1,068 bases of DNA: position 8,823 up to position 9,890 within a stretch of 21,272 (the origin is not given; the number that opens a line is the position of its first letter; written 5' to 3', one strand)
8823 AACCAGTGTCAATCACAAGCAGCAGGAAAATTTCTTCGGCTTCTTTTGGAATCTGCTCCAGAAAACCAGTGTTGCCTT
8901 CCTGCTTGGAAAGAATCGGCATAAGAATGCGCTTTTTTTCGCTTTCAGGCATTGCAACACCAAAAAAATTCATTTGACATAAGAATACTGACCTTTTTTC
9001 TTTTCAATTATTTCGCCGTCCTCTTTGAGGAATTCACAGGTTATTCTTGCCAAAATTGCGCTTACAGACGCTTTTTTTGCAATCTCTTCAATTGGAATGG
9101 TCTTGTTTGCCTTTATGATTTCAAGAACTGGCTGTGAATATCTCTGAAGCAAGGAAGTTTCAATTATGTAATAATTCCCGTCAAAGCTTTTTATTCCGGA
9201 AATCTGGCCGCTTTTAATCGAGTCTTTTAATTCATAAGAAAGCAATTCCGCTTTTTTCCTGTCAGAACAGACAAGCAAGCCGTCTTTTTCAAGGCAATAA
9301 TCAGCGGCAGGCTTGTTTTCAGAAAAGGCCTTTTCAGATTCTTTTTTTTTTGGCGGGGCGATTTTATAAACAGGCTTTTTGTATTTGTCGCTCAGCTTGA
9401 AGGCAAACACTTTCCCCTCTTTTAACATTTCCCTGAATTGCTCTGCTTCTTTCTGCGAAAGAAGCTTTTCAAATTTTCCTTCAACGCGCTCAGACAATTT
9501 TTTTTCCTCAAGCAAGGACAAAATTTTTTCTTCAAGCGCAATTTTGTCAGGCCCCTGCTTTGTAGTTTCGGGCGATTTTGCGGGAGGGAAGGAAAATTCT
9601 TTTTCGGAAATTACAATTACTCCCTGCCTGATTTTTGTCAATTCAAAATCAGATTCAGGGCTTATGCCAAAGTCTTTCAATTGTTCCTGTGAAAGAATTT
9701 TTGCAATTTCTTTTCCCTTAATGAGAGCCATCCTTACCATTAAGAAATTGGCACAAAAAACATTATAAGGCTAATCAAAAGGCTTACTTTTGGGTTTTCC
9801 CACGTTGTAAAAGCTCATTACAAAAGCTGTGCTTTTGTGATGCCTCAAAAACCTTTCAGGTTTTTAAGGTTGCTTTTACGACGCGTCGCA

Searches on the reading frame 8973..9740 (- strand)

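Call 13: search_protein_families(library=pfam, proteins=[window:8973-9740:-], max_evalue=0.01)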
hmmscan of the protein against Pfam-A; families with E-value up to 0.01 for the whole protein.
window:8973-9740:- (256 aa): 1 family
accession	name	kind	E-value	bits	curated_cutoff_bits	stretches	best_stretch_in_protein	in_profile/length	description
PF08279.18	HTH_11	-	0.0076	16.5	25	1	205-251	5-52/55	HTH domain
